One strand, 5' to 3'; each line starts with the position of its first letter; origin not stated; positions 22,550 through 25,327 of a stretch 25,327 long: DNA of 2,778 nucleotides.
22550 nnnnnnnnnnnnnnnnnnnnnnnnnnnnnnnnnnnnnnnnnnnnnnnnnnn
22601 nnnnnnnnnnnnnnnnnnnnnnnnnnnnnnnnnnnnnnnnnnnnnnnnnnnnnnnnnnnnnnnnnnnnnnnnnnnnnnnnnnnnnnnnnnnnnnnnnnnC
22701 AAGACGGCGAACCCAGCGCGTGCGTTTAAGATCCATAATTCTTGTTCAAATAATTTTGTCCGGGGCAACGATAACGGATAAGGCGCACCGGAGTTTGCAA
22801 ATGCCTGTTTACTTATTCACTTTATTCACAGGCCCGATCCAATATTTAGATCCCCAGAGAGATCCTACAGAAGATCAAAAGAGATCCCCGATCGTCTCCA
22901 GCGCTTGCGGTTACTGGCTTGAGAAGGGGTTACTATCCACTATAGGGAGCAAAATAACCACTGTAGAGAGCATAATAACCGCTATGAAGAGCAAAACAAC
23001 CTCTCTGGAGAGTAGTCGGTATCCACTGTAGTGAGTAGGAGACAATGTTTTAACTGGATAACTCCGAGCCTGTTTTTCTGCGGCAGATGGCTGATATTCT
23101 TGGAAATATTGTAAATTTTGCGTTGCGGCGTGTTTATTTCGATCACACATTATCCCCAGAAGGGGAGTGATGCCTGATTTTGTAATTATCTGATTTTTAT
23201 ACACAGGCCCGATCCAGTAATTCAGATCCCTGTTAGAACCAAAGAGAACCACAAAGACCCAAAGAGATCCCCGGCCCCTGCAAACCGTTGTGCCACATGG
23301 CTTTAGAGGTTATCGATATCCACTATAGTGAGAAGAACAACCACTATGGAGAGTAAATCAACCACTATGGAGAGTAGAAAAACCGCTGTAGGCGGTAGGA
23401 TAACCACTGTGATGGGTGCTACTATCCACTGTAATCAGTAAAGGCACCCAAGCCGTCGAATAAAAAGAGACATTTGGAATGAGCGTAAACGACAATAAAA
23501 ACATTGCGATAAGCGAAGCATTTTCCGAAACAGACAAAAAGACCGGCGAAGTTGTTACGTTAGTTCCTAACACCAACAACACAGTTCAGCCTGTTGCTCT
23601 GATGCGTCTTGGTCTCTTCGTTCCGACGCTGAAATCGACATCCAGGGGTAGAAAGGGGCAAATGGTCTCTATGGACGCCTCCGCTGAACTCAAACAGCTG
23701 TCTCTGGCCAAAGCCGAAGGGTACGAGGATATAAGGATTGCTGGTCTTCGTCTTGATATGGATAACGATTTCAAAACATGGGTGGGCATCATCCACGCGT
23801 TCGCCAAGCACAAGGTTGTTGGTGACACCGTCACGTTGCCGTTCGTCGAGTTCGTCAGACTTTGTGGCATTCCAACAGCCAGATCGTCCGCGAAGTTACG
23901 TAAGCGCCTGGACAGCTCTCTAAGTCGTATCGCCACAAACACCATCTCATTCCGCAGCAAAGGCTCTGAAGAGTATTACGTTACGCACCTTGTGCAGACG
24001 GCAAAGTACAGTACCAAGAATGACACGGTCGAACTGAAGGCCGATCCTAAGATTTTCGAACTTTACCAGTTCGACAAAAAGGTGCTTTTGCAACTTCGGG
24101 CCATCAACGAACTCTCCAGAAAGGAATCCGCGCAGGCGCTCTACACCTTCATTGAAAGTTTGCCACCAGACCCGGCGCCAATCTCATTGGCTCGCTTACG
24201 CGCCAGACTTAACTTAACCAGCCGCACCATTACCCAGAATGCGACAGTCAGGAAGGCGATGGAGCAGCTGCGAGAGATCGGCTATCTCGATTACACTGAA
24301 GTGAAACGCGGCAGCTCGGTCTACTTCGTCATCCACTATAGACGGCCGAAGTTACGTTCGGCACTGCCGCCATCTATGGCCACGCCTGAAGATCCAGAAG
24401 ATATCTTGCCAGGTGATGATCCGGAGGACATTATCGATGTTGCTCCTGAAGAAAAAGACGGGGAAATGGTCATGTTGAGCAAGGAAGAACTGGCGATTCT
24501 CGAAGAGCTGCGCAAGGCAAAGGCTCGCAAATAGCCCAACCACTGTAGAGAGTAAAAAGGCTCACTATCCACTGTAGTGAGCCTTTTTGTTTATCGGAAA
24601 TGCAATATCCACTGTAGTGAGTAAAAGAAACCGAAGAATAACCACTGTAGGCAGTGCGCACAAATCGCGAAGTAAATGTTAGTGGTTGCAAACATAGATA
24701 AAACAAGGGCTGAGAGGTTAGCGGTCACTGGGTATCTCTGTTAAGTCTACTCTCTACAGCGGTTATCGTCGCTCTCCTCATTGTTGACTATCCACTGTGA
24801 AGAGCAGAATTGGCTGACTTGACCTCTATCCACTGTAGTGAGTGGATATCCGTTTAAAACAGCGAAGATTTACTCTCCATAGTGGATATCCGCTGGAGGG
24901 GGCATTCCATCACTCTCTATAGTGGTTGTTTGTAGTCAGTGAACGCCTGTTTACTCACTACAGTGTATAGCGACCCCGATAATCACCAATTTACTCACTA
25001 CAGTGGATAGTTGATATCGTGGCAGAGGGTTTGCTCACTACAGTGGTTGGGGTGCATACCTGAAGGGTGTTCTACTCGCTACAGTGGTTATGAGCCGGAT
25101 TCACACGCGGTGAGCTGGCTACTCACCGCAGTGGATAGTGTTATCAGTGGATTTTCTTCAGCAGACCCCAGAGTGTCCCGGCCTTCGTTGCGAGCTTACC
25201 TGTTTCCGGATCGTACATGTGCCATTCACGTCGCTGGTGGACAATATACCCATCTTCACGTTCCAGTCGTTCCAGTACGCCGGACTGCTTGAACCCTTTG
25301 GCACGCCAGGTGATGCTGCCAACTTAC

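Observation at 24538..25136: Downstream iteron field switches orientation and spacing, and the repA terminator hairpin contains an iteron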

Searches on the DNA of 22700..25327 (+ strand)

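Call 5: search_dna_similar(query=window:22700-25327:+, collection=plasmids, mode=near, max_rows=20)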
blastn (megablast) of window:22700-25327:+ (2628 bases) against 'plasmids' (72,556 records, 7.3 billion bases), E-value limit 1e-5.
Records with a match: 340; places in all: 483; records where one place covers at least 80% of the query: 141.
Best place of each record, by identity: >=99% 47; 95-99% 3; 90-95% 43; 80-90% 246; 60-80% 1.
By first word of the organism name: Escherichia 111; Enterobacter 90; Yersinia 63; Salmonella 44; Citrobacter 24; Klebsiella 3; Shigella 2; Kluyvera 1; Raoultella 1; Buttiauxella 1.
By predicted mobility (MOB-suite, as given by PLSDB): non-mobilizable 320; conjugative 12; mobilizable 8.
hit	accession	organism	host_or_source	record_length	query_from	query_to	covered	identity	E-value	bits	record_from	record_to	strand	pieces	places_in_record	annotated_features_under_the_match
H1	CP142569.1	Escherichia coli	swine,pure culture,lung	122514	1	2628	100%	99.7%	0e+0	4804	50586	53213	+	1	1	repA: replication protein RepA | hypothetical protein (x2)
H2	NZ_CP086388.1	Escherichia coli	Chroicocephalus novaehollandiae,cell ...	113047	1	2610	99%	99.7%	0e+0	4782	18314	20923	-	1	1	repA: replication protein RepA | hypothetical protein (x2)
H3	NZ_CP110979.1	Escherichia coli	Homo sapiens,secretion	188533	1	2610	99%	99.7%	0e+0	4776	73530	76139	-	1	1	repA: replication protein RepA | hypothetical protein (x2)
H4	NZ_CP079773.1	Escherichia coli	Duck,cloacal swabs,cloacal swab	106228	1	2628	99%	99.7%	0e+0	4775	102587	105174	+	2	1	repA: replication protein RepA | hypothetical protein (x2)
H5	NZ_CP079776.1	Escherichia coli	Duck,fresh fecal,fresh fecal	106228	1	2628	99%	99.7%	0e+0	4775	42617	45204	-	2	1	repA: replication protein RepA | hypothetical protein (x2)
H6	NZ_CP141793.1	Escherichia coli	duck,mixed culture,fece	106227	1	2628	99%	99.7%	0e+0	4775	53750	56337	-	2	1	repA: replication protein RepA | hypothetical protein (x2)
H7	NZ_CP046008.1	Escherichia coli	swine,mixed culture,feces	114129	1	2610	99%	99.6%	0e+0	4765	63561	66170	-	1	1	repA: replication protein RepA | hypothetical protein (x2)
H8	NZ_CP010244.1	Escherichia coli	-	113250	1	2610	99%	99.5%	0e+0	4754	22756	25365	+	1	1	repA: replication protein RepA | hypothetical protein (x2)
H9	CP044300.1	Escherichia coli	Pork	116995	1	2610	99%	99.5%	0e+0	4847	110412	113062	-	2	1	repA: replication protein RepA | hypothetical protein (x3)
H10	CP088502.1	Escherichia coli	Homo sapiens,blood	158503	1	2610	99%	99.4%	0e+0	4830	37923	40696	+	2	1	repA: replication protein RepA | hypothetical protein (x2)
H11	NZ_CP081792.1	Escherichia coli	-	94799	1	2610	99%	98.8%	0e+0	4752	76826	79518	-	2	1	repA: replication protein RepA | hypothetical protein (x2)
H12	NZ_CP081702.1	Escherichia coli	-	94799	1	2610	99%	98.8%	0e+0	4752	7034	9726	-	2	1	repA: replication protein RepA | hypothetical protein (x2)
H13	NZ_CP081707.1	Escherichia coli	-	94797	1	2610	99%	98.8%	0e+0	4752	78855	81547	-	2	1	repA: replication protein RepA | hypothetical protein (x2)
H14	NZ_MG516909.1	Escherichia coli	silver gull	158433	73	2610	97%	99.7%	0e+0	4649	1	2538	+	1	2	repA: replication protein RepA | hypothetical protein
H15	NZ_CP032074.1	Escherichia coli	Avian,Pure culture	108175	1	2555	96%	99.4%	0e+0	4595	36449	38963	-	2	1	repA: replication protein RepA | hypothetical protein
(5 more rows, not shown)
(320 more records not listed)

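Call 6: get_annotated_region(hit=H1, flank=6000)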
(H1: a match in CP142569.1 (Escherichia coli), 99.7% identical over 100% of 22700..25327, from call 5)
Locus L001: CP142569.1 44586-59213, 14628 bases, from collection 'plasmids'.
description: Escherichia coli strain ExPEC_A320 plasmid pA320_p0, complete sequence
organism: Escherichia coli (NCBI taxid 562)
taxonomy: Bacteria; Pseudomonadota; Gammaproteobacteria; Enterobacterales; Enterobacteriaceae; Escherichia; Escherichia coli
host: -; source: swine,pure culture,lung; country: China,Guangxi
typing (MOB-suite, as given by PLSDB): non-mobilizable; replicon IncFIB
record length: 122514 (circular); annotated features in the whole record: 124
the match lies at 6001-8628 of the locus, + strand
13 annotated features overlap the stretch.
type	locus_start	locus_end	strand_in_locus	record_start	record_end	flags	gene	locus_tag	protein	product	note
CDS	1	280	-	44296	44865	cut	-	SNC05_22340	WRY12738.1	hypothetical protein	-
CDS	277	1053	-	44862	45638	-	-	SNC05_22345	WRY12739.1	hypothetical protein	-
CDS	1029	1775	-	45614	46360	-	-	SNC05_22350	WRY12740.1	hypothetical protein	-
CDS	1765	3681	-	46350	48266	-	-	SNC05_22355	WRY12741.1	AAA family ATPase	-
CDS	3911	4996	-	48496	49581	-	-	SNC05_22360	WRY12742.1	metallophosphoesterase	-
CDS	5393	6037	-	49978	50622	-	-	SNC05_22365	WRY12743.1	hypothetical protein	-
CDS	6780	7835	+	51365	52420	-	repA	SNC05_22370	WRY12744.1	replication protein RepA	-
CDS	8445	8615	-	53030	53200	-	-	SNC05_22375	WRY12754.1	hypothetical protein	-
CDS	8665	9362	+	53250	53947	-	-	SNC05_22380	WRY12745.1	IS1-like element IS1A family transposase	-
CDS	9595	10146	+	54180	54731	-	yehD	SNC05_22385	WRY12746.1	fimbrial protein YehD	-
CDS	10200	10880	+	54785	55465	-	-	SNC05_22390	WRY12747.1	fimbrial assembly chaperone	-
CDS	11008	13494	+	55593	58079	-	-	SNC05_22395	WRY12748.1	fimbrial biogenesis outer membrane usher protein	-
CDS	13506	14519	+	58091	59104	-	-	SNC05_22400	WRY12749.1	fimbrial protein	-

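Call 7: search_dna_similar(query=window:22700-25327:+, collection=phages, mode=near, max_rows=20)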
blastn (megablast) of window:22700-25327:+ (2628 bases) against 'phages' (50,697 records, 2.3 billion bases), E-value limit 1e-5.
Records with a match: 3; places in all: 3; records where one place covers at least 80% of the query: 2.
Best place of each record, by identity: 80-90% 3.
By first word of the organism name: Salmonella 2; Escherichia 1.
By host as written in the record: Salmonella enterica subsp. enterica serovar Typhimurium strain LT2 2; - 1.
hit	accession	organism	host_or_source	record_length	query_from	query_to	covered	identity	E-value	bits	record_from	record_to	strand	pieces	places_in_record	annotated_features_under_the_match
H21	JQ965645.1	Salmonella phage SSU5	Salmonella enterica subsp. enterica ...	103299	1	2610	99%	89.4%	0e+0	3284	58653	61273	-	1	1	putative replication protein RepA | putative Cre-associated protein | hypothetical protein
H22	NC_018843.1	Salmonella phage SSU5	Salmonella enterica subsp. enterica ...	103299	1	2610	99%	89.4%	0e+0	3284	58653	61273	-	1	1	replication helicase | putative Cre-associated protein | hypothetical protein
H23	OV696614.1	Escherichia phage Cyrano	-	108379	1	2100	80%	81.6%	0e+0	1722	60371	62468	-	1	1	RepA Replication initiation protein | ASCH RNA-binding domain containing protein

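Call 9: search_dna_similar(query=window:24400-25327:+, collection=plasmids, mode=distant, max_rows=40, rows=spread)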
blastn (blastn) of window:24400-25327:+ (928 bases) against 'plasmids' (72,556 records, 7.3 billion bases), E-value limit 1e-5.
Records with a match: 607; places in all: 615; records where one place covers at least 80% of the query: 330.
Best place of each record, by identity: >=99% 22; 95-99% 17; 90-95% 12; 80-90% 343; 60-80% 213.
By first word of the organism name: Escherichia 227; Klebsiella 133; Enterobacter 90; Yersinia 63; Salmonella 49; Citrobacter 24; Cronobacter 9; Shigella 8; Kluyvera 1; Raoultella 1; and 2 more.
By predicted mobility (MOB-suite, as given by PLSDB): non-mobilizable 579; conjugative 17; mobilizable 11.
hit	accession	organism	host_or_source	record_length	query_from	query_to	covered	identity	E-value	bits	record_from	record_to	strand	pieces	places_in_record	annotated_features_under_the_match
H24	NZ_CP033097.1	Escherichia coli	pig feces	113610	1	928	100%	99.8%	0e+0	1665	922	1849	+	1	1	hypothetical protein | repA: replication protein RepA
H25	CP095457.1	Escherichia coli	pig,cell culture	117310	1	910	98%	99.2%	0e+0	1610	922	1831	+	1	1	hypothetical protein | repA: replication protein RepA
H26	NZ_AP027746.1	Escherichia coli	Homo sapiens,whole organism,feces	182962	1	910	98%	95.4%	0e+0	1484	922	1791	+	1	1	hypothetical protein | repA: replication protein RepA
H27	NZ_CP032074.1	Escherichia coli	Avian,Pure culture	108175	1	855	92%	94.4%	0e+0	1358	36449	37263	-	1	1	repA: replication protein RepA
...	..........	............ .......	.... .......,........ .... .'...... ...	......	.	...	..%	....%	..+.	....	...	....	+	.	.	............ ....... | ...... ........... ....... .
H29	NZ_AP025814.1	Enterobacter hormaechei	Homo sapiens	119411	1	910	98%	87.6%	0e+0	1122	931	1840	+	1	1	hypothetical protein | repA: replication protein RepA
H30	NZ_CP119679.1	Enterobacter hormaechei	Homo sapiens,Clinical sample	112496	1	910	98%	87.6%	0e+0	1122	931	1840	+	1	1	hypothetical protein | repA: replication protein RepA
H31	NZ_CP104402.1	Enterobacter hormaechei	Homo sapiens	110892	1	910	98%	84.1%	0e+0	1010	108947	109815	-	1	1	hypothetical protein | repA: replication protein RepA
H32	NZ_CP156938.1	Enterobacter hormaechei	Homo sapiens,Tracheal Aspirate/Wash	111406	1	910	98%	84.1%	0e+0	1001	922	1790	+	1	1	hypothetical protein | repA: replication protein RepA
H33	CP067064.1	Enterobacter hormaechei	Genomic DNA,environmental surface of zoo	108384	1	910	98%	84.0%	0e+0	996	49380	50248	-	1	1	hypothetical protein | repA: replication protein RepA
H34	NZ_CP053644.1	Enterobacter hormaechei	Homo sapiens,Bronchial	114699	1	910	98%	83.4%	0e+0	982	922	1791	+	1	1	hypothetical protein | repA: replication protein RepA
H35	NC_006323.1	Yersinia pestis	-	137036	1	910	98%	82.5%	0e+0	942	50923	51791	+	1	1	hypothetical protein | repA: replication protein RepA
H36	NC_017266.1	Yersinia pestis biovar Medievalis str. Harbin 35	Homo sapiens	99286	1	910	98%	82.5%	0e+0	942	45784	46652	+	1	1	hypothetical protein | repA: replication protein RepA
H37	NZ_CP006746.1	Yersinia pestis 8787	-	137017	1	910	98%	82.5%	0e+0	942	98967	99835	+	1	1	hypothetical protein | repA: replication protein RepA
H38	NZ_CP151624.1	Yersinia pestis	Marmota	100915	1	910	98%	82.5%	0e+0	942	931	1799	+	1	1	hypothetical protein | repA: replication protein RepA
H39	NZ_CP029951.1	Salmonella enterica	-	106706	1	910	91%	87.6%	0e+0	1048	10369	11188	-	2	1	hypothetical protein (x2) | repA: replication protein RepA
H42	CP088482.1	Escherichia coli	Homo sapiens,blood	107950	2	910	96%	75.5%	8e-103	626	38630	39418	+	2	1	hypothetical protein | repA: replication protein RepA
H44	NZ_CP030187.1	Salmonella enterica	-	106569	15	910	97%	72.7%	8e-141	508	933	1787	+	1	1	hypothetical protein | repA: replication protein RepA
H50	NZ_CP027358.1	Escherichia coli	Homo sapiens,stool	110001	747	910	18%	83.5%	2e-40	175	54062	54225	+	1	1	hypothetical protein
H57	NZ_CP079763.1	Klebsiella pneumoniae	Swine,pure culture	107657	747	910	18%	75.2%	9e-20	106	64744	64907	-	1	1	hypothetical protein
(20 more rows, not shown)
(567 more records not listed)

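Call 10: get_annotated_region(hit=H35, flank=2200)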
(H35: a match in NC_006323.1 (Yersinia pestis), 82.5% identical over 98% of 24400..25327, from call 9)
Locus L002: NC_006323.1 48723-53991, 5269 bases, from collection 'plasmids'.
description: Yersinia pestis plasmid pG8786, complete sequence
organism: Yersinia pestis (NCBI taxid 632)
taxonomy: Bacteria; Pseudomonadota; Gammaproteobacteria; Enterobacterales; Yersiniaceae; Yersinia; Yersinia pestis
host: -; source: -; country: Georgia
typing (MOB-suite, as given by PLSDB): conjugative; replicon IncFIB,rep_cluster_2272; relaxase MOBF; mating-pair formation MPF_F
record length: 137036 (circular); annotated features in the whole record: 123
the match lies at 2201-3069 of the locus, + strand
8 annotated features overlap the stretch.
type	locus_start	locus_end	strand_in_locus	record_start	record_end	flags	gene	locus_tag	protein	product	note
CDS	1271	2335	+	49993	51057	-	repA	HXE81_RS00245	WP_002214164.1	replication protein RepA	-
CDS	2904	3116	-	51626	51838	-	-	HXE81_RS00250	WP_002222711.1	hypothetical protein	-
CDS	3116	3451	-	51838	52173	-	-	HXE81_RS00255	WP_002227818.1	hypothetical protein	-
CDS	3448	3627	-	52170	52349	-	-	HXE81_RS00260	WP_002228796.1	hypothetical protein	-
CDS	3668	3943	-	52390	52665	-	-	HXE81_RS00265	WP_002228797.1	hypothetical protein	-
CDS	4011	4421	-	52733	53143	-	-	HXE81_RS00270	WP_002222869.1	hypothetical protein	-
CDS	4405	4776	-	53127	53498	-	-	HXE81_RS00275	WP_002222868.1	DUF2591 domain-containing protein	-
CDS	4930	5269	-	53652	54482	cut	-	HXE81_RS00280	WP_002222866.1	SPFH domain-containing protein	-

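Call 11: get_annotated_region(hit=H28, flank=2200)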
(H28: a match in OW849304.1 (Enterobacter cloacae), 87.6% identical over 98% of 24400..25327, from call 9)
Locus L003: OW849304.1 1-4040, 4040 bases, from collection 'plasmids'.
description: Enterobacter cloacae isolate 78 genome assembly, plasmid: P2
organism: Enterobacter cloacae (NCBI taxid 550)
taxonomy: Bacteria; Pseudomonadota; Gammaproteobacteria; Enterobacterales; Enterobacteriaceae; Enterobacter; Enterobacter cloacae
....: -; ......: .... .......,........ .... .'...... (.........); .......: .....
typing (MOB-suite, as given by PLSDB): non-mobilizable; replicon IncFIB
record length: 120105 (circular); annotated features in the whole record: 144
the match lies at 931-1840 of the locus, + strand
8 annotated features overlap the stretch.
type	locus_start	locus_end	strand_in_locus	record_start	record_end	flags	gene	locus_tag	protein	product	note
CDS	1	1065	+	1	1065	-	-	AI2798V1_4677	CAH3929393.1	RepFIB replication protein A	-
CDS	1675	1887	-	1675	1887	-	-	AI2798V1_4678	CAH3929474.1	hypothetical protein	-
CDS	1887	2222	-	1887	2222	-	-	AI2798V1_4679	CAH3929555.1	hypothetical protein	-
CDS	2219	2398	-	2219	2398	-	-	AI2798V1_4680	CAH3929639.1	hypothetical protein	-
CDS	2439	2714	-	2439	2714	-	-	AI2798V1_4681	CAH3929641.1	hypothetical protein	-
CDS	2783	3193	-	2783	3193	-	-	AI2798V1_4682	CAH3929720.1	hypothetical protein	-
CDS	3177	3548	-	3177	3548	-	-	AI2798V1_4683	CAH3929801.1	hypothetical protein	-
CDS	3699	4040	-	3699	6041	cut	-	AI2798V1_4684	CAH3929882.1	Protein RecA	-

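Call 12: get_annotated_region(hit=H31, flank=2200)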
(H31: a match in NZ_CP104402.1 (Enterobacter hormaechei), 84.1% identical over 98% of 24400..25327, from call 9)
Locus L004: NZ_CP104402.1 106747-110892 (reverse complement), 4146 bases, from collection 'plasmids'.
description: Enterobacter hormaechei subsp. steigerwaltii strain colR plasmid pEH4236, complete sequence
organism: Enterobacter hormaechei (NCBI taxid 299766)
taxonomy: Bacteria; Pseudomonadota; Gammaproteobacteria; Enterobacterales; Enterobacteriaceae; Enterobacter; Enterobacter hormaechei
host: -; source: Homo sapiens; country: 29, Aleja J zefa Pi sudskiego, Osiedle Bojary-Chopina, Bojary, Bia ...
typing (MOB-suite, as given by PLSDB): non-mobilizable; replicon IncFIB
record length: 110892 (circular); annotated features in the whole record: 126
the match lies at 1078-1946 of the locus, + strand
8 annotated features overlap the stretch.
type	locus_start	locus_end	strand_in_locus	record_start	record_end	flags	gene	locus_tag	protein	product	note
CDS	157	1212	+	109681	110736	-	repA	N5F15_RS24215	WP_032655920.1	replication protein RepA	-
CDS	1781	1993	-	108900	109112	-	-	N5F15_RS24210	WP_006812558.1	hypothetical protein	-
CDS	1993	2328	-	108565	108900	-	-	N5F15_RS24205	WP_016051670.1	hypothetical protein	-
CDS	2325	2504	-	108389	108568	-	-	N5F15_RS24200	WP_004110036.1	hypothetical protein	-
CDS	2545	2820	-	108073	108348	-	-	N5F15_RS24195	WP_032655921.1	hypothetical protein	-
CDS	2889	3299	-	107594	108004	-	-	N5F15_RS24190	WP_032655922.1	hypothetical protein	-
CDS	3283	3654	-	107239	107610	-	-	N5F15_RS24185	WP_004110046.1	DUF2591 domain-containing protein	-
CDS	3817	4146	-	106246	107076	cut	-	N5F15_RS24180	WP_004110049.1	SPFH domain-containing protein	-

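Call 13: get_annotated_region(hit=H39, flank=2200)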
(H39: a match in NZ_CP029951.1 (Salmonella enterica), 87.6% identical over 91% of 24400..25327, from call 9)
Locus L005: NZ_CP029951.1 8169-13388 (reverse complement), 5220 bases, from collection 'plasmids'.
description: Salmonella enterica subsp. enterica serovar Typhi strain 311189_205186 plasmid pHCM2, complete sequence
organism: Salmonella enterica (NCBI taxid 90370)
taxonomy: Bacteria; Pseudomonadota; Gammaproteobacteria; Enterobacterales; Enterobacteriaceae; Salmonella; Salmonella enterica
host: -; source: -; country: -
typing (MOB-suite, as given by PLSDB): non-mobilizable; replicon IncFIB
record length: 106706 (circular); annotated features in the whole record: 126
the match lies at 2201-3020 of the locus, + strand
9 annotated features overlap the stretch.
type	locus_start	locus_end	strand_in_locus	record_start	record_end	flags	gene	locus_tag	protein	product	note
CDS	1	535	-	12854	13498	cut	-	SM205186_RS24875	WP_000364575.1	hypothetical protein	-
CDS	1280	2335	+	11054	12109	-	repA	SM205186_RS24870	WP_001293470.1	replication protein RepA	-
CDS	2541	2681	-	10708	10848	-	-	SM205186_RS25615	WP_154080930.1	hypothetical protein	-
CDS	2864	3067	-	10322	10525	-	-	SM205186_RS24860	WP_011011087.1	hypothetical protein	-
CDS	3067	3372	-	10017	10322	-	-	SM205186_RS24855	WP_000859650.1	hypothetical protein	-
CDS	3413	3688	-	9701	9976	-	-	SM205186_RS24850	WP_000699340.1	hypothetical protein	-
CDS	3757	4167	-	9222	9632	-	-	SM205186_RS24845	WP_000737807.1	hypothetical protein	-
CDS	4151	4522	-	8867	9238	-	-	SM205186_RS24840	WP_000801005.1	DUF2591 domain-containing protein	-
CDS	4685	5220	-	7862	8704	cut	-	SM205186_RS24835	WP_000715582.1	SPFH domain-containing protein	-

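Call 14: get_annotated_region(hit=H42, flank=2200)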
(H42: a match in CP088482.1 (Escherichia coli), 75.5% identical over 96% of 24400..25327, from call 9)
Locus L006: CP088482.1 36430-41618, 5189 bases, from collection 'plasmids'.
description: Escherichia coli strain E17EC0112 plasmid pE17EC0112-3, complete sequence
organism: Escherichia coli (NCBI taxid 562)
taxonomy: Bacteria; Pseudomonadota; Gammaproteobacteria; Enterobacterales; Enterobacteriaceae; Escherichia; Escherichia coli
host: -; source: Homo sapiens,blood; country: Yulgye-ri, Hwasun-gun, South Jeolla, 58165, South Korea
typing (MOB-suite, as given by PLSDB): non-mobilizable; replicon IncFIB
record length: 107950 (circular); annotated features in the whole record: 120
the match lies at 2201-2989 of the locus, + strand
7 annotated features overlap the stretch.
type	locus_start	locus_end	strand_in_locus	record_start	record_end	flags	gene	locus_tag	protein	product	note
CDS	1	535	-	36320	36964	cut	-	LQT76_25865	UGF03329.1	hypothetical protein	-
CDS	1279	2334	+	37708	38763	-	repA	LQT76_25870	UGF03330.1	replication protein RepA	-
CDS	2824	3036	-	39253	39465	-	-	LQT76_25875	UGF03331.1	hypothetical protein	-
CDS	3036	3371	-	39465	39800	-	-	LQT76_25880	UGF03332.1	hypothetical protein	-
CDS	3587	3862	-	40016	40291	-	-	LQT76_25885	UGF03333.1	hypothetical protein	-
CDS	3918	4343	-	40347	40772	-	-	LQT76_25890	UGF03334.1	hypothetical protein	-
CDS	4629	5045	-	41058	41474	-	-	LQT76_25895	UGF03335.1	DUF2591 domain-containing protein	-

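Call 15: get_annotated_region(hit=H44, flank=2200)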
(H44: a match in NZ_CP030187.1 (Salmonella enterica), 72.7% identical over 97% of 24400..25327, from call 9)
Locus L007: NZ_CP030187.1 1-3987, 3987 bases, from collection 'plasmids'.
description: Salmonella enterica strain SA20094620 plasmid pSA20094620.2, complete sequence
organism: Salmonella enterica (NCBI taxid 28901)
taxonomy: Bacteria; Pseudomonadota; Gammaproteobacteria; Enterobacterales; Enterobacteriaceae; Salmonella; Salmonella enterica
host: -; source: -; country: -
typing (MOB-suite, as given by PLSDB): non-mobilizable; replicon IncFIB
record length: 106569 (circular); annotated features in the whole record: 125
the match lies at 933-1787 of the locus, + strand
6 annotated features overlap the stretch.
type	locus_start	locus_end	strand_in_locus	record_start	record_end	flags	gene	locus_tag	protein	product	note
CDS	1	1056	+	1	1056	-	repA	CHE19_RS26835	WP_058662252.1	replication protein RepA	-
CDS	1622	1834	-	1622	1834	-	-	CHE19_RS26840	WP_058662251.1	hypothetical protein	-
CDS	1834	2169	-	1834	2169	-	-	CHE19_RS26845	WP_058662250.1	hypothetical protein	-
CDS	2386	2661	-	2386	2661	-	-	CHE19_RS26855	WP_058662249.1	hypothetical protein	-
CDS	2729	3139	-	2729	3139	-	-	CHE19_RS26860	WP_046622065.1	hypothetical protein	-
CDS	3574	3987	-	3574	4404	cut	-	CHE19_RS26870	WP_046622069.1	SPFH domain-containing protein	-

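Call 16: get_annotated_region(hit=H21, flank=1500)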
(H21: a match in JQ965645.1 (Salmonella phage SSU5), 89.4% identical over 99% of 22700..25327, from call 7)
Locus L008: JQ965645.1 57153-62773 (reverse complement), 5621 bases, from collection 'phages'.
description: Salmonella phage SSU5, complete genome.
organism: Salmonella phage SSU5 (NCBI taxid 1177632)
taxonomy: Viruses; Duplodnaviria; Heunggongvirae; Uroviricota; Caudoviricetes
host: Salmonella enterica subsp. enterica serovar Typhimurium strain LT2; source: -; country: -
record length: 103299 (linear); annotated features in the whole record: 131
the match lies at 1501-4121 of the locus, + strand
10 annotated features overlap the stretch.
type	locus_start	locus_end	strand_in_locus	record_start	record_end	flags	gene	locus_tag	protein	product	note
CDS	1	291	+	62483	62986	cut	-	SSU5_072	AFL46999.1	hypothetical protein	-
CDS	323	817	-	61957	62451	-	-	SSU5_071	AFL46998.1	putative GNAT family acetyltransferase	-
CDS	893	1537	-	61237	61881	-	-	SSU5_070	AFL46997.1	hypothetical protein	-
CDS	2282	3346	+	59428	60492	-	-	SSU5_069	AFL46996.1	putative replication protein RepA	-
CDS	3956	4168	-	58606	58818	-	-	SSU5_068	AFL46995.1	putative Cre-associated protein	-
CDS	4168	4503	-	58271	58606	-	-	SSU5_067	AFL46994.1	hypothetical protein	-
CDS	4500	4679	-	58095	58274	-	-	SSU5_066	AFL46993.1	hypothetical protein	-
CDS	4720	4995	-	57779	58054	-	-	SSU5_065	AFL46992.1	hypothetical protein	-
CDS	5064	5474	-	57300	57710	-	-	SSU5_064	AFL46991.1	hypothetical protein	-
CDS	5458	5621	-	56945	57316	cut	-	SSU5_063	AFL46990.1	putative NinX-like protein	-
